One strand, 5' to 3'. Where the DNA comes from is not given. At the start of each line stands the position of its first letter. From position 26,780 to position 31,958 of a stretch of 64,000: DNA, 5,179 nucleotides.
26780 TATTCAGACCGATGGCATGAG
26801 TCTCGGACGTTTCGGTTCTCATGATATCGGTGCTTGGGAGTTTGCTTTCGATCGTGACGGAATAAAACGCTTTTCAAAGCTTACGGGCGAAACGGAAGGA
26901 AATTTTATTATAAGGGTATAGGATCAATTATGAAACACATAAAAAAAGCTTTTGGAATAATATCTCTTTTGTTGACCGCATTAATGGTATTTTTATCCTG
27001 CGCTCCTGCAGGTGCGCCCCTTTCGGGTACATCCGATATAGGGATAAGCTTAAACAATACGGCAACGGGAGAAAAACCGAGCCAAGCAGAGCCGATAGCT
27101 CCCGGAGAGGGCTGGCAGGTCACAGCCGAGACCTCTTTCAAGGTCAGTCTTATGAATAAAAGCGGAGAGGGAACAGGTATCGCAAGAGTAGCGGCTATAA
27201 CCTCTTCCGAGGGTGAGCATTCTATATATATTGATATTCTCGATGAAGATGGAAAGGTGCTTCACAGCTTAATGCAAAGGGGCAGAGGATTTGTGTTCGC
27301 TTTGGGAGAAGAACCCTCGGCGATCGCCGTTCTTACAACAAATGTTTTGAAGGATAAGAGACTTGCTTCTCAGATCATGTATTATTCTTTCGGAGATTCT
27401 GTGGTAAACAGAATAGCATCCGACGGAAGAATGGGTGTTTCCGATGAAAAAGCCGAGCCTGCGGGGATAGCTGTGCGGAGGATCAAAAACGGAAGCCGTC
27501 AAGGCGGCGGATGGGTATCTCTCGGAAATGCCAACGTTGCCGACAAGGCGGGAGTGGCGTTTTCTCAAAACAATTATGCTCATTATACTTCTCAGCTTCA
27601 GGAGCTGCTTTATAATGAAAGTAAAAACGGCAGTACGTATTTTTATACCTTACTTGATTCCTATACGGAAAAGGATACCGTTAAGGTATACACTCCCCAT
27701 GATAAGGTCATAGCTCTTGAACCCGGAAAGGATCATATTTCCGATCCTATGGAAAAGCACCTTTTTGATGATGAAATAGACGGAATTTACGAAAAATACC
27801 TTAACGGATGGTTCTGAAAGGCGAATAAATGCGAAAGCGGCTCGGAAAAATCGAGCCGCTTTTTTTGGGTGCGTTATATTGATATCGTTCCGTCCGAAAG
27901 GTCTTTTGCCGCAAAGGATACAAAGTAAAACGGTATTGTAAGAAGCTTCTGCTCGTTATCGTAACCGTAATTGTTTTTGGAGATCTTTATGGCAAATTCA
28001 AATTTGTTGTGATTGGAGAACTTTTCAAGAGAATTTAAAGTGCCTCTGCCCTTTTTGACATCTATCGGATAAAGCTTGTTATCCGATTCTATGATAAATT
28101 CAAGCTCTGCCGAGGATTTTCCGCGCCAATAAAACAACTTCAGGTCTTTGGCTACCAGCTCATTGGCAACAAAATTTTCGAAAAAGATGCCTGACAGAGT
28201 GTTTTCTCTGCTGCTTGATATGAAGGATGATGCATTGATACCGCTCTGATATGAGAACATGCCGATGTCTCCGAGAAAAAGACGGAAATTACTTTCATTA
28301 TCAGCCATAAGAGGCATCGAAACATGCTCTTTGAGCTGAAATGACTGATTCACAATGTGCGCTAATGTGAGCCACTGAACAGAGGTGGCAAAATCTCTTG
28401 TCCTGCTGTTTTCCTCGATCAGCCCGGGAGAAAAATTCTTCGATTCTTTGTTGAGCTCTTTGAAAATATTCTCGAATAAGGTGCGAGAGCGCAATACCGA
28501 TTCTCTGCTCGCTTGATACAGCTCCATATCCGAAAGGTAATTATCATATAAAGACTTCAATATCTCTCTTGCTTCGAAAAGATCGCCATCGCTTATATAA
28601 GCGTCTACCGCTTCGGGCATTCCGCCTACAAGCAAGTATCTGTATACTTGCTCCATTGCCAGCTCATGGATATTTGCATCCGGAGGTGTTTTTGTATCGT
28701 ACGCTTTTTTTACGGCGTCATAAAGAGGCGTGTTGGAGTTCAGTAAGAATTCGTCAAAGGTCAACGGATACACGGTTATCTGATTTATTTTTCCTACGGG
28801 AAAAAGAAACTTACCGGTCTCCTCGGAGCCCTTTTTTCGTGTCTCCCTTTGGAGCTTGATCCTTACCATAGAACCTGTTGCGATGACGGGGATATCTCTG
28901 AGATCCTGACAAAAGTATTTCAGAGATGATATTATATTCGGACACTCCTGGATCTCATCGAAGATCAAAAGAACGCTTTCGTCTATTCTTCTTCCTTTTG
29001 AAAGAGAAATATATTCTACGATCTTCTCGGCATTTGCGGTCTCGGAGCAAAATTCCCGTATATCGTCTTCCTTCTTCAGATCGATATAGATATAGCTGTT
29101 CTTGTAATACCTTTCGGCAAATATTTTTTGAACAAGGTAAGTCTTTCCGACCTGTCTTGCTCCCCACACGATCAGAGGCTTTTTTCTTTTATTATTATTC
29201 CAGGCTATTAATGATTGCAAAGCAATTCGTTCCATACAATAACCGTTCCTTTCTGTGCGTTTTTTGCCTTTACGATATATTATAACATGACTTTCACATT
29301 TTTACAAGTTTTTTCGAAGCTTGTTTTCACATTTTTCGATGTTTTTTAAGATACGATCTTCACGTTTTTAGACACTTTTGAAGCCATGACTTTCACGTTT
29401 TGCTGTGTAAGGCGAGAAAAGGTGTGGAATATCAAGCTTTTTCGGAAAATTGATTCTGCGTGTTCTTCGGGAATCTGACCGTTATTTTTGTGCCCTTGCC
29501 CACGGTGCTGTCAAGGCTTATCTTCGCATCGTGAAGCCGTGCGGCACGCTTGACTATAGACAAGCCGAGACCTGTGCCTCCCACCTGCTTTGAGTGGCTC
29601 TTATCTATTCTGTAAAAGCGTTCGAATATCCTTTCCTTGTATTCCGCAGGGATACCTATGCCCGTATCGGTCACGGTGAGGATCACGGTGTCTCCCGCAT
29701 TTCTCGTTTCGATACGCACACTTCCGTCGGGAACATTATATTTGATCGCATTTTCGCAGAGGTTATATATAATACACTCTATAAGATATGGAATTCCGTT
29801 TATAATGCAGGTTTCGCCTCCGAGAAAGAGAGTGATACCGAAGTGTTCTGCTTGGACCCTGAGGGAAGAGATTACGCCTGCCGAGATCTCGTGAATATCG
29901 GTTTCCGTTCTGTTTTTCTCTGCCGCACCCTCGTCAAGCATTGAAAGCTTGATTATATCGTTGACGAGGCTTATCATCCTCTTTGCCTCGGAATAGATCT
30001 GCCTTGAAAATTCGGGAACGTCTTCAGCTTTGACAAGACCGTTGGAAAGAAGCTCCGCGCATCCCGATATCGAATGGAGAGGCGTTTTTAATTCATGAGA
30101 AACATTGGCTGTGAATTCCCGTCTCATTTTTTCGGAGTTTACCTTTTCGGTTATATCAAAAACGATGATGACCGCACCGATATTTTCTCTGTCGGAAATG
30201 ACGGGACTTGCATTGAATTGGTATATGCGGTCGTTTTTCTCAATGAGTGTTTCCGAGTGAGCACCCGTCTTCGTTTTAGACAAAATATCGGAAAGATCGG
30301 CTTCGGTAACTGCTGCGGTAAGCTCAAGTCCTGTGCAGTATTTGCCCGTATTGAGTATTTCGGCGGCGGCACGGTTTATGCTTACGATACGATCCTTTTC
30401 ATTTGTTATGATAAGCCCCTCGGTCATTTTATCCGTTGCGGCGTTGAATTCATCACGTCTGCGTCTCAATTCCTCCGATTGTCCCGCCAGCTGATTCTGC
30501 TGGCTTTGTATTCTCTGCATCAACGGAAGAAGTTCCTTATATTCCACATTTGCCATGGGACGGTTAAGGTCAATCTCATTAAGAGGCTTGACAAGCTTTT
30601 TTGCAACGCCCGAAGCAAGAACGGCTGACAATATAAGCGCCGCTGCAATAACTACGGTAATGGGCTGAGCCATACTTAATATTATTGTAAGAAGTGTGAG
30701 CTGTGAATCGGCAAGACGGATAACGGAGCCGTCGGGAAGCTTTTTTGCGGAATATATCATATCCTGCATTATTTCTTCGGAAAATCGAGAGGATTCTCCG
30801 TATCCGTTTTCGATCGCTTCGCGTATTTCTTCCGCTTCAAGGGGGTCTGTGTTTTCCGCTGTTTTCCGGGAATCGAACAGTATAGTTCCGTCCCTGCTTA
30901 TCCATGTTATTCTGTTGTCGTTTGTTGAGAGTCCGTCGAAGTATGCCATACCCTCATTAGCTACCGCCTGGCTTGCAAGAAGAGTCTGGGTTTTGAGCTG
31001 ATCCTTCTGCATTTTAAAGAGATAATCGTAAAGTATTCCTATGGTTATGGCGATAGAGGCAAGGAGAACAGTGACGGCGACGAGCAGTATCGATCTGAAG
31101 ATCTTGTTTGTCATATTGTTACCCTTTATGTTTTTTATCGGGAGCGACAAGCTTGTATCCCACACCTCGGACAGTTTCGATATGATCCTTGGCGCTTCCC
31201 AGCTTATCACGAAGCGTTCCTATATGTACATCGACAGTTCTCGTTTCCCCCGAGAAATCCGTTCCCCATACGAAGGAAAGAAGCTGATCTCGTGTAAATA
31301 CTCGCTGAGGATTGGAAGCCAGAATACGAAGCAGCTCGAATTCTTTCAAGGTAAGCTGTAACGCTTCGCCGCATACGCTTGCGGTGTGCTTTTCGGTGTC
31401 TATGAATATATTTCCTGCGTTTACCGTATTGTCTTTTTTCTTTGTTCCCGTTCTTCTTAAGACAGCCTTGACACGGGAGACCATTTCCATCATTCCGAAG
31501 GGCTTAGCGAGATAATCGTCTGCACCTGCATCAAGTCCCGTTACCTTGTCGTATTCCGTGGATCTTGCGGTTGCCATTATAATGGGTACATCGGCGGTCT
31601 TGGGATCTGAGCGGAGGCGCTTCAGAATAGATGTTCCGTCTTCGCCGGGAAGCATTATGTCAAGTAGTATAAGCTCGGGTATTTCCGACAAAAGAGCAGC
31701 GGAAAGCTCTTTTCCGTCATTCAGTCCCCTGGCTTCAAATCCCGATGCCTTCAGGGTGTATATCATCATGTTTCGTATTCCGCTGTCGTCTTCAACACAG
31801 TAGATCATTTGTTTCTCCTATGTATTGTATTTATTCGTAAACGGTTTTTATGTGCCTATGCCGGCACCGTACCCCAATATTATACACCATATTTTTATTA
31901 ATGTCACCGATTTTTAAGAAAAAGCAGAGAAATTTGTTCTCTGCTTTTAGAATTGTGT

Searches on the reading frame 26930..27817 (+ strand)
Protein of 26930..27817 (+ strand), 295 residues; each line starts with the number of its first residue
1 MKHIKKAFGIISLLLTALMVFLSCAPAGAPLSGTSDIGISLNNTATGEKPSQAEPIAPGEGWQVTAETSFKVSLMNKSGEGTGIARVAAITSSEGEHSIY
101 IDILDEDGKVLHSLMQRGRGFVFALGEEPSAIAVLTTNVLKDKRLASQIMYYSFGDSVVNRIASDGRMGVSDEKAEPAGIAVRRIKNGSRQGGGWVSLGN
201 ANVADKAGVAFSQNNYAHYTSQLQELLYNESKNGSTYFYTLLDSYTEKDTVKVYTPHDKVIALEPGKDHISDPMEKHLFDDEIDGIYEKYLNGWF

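Call 7: search_protein_families(library=pfam, proteins=[window:26930-27817:+], max_evalue=0.01)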
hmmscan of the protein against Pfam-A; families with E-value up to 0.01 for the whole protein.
window:26930-27817:+ (295 aa): 0 families

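Call 35: find_homologous_proteins(query=window:26930-27817:+)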
Query window:26930-27817:+ (295 aa): 3 proteins with E <= 0.001 among 1835 candidates.
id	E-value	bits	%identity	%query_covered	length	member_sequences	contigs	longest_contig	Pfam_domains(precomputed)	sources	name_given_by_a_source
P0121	1.2e-192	656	100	100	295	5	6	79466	-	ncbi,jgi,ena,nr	ncbi:MAG: hypothetical protein E7665_04530 [Ruminococcaceae bacterium]|nr:hypothetical protein [Osci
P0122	1.8e-140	485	75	100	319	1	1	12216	-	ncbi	-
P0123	2.1e-85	305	52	100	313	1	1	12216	-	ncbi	-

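Call 36: find_encoding_contigs(protein=P0122, flank=6000, max_places=3)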
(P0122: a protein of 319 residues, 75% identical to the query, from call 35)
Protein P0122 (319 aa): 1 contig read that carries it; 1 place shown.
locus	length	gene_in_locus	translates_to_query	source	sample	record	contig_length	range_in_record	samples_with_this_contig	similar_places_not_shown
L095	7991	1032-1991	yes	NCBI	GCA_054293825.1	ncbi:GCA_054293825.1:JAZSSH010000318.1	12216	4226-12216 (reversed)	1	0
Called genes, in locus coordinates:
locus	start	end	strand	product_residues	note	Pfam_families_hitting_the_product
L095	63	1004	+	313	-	-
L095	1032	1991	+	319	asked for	-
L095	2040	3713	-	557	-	PF00512:HisKA, PF02518:HATPase_c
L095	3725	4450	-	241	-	PF00072:Response_reg, PF00486:Trans_reg_C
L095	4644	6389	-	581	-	PF02690:Na_Pi_cotrans, PF01895:PhoU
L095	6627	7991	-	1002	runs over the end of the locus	PF00005:ABC_tran, PF02687:FtsX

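Call 49: search_protein_families(library=ncbifam, proteins=[window:26930-27817:+], max_evalue=0.01)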
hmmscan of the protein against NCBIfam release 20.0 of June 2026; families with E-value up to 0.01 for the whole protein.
window:26930-27817:+ (295 aa): 0 families

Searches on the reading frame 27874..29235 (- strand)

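Call 7: search_protein_families(library=pfam, proteins=[window:27874-29235:-], max_evalue=0.01)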
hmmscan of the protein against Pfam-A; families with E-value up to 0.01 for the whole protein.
window:27874-29235:- (453 aa): 5 families
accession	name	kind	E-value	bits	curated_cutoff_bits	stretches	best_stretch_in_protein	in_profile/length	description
PF13173.12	AAA_14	-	6.2e-24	84.9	27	1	18-164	2-129/129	AAA domain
PF13635.12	DUF4143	-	2.5e-20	73.3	28.1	1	245-395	11-159/160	Domain of unknown function (DUF4143)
PF13401.12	AAA_22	-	5.6e-05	23.9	27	1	17-69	4-57/130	AAA domain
PF01637.24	ATPase_2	-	6.8e-05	23.2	33.2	1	5-95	7-98/225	ATPase domain predominantly from Archaea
PF05621.17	TniB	-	0.0015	18.4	22.4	0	6-41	23-57/189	Bacterial TniB protein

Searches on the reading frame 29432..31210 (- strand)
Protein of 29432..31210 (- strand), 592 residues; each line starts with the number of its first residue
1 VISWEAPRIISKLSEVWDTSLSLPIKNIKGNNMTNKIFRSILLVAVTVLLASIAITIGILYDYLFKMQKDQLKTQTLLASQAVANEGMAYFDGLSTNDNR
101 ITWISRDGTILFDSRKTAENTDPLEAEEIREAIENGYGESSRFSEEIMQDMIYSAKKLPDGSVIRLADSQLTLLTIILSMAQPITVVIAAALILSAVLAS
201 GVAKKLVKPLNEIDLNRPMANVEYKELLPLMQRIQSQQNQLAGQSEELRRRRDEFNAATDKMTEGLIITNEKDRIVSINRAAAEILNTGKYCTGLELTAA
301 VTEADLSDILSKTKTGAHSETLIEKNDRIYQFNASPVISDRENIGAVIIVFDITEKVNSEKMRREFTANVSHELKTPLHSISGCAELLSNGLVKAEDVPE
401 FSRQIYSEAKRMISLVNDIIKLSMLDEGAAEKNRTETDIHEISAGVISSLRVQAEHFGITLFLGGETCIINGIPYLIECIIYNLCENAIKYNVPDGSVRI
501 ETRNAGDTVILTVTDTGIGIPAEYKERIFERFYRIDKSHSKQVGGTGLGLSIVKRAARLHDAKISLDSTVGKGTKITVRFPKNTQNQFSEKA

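Call 65: search_protein_families(library=ncbifam, proteins=[window:29432-31210:-], max_evalue=1e-10)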
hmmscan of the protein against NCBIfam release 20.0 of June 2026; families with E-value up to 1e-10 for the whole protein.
window:29432-31210:- (592 aa): 71 families (the best 25 are shown)
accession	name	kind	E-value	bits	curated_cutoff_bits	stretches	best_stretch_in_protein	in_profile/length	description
NF046044.1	PnpS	equivalog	2.9e-86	289.9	400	1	206-581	8-390/390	two-component system histidine kinase PnpS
NF033092.0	HK_WalK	equivalog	1.1e-70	238.9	725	1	182-581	177-593/594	cell wall metabolism sensor histidine kinase WalK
TIGR02966.1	phoR_proteo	equivalog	6.9e-70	235.7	334.2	1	251-580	4-333/333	phosphate regulon sensor histidine kinase PhoR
NF047874.1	MASE3_PAS_HK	subfamily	5.5e-56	190.6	560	1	177-586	203-629/655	MASE3 domain-containing sensor histidine kinase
NF053855.1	HisKinPhoRBctds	equivalog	4.6e-54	183.8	500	1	86-576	63-577/583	two-component system sensor histidine kinase PhoR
NF008312.0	PRK11100.1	equivalog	6.5e-48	163.7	356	1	364-583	257-475/477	two-component system sensor histidine kinase CreC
NF033093.1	HK_VicK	exception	3e-44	151.4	680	2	480-589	333-442/448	cell wall metabolism sensor histidine kinase VicK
TIGR01386.1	cztS_silS_copS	subfamily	3.5e-44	151.5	292.55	1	364-581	242-457/457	heavy metal sensor histidine kinase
NF008235.0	PRK11006.1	equivalog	1.2e-43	149.5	390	1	214-583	62-424/431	phosphate regulon sensor histidine kinase PhoR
NF041735.1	hist_kin_RppB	equivalog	6.1e-43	147.2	400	1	361-581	214-438/438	two-component system sensor histidine kinase RppB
NF040691.1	MtrAB_MtrB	equivalog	1.6e-42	146.2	450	1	353-589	261-499/507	MtrAB system histidine kinase MtrB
NF008468.0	PRK11360.1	equivalog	5.6e-40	137.3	646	1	173-587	187-613/616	two-component system sensor histidine kinase AtoS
NF041947.1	LuxQ_Vibrio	equivalog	1.6e-38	132.2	1200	1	247-587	343-701/843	quorum-sensing autoinducer 2 sensor kinase/phosphatase LuxQ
NF012163.2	BaeS_SmeS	equivalog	5.3e-38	131.1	500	1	358-581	235-457/457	sensor histidine kinase efflux regulator BaeS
NF007837.0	PRK10549.1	equivalog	1.2e-37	129.8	603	1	359-587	236-463/466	envelope stress sensor histidine kinase BaeS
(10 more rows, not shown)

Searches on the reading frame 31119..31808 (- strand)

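Call 65: search_protein_families(library=ncbifam, proteins=[window:31119-31808:-], max_evalue=1e-10)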
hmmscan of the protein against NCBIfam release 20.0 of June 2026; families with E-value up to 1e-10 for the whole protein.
window:31119-31808:- (229 aa): 49 families (the best 25 are shown)
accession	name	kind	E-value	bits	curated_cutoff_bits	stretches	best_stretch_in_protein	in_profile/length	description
TIGR02154.1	PhoB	equivalog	2.4e-70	236.3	296.2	1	2-220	5-225/226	phosphate regulon transcriptional regulator PhoB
NF040689.1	MtrAB_MtrA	equivalog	1.6e-62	210.7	300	1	2-219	1-217/219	MtrAB system response regulator MtrA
NF053854.1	RespRegPhoBBctds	equivalog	3.5e-58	196.6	270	1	2-220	1-224/225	two-component system response regulator PhoB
NF008296.0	PRK11083.1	equivalog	6.6e-55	186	273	1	2-220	6-225/228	two-component system response regulator CreB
NF041733.1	resp_reg_CseB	equivalog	1.6e-54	184.7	350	1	2-221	3-227/228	two-component system response regulator CseB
NF040534.1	resp_reg_YycF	equivalog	2.9e-54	183.8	340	1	2-222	3-229/231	response regulator YycF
NF007982.1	PRK10710.1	equivalog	1.7e-53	181.6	380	1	2-222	10-229/235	envelope stress response regulator BaeR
NF007546.0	PRK10161.1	equivalog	2.1e-52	177.9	471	1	2-220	5-225/229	phosphate response regulator transcription factor PhoB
NF045944.1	ResRegRpaBCyano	equivalog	6.5e-51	172.9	330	1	5-219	3-226/229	response regulator transcription factor RpaB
NF007005.1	PRK09468.1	equivalog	2e-49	168.2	331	1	2-224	6-234/237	osmolarity response regulator transcription factor OmpR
TIGR01387.1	cztR_silR_copR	subfamily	6e-47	160.1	279.2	1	2-220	1-218/218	heavy metal response regulator transcription factor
NF033120.0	vanR_FM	exception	1.7e-46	158.7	460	1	2-220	6-229/231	vancomycin resistance response regulator transcription factor, VanR-F/VanR-M family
NF007928.2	PRK10643.1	equivalog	8.6e-46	156.3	330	1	2-220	3-216/216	two-component system response regulator PmrA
NF041209.1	resp_regPieR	equivalog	1.3e-45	155.8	450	1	4-220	5-227/231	two component system response regulator PieR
NF033117.2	vanR_ACDEGLN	exception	2.4e-45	154.9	350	1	3-220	2-225/226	VanR-ABDEGLN family response regulator transcription factor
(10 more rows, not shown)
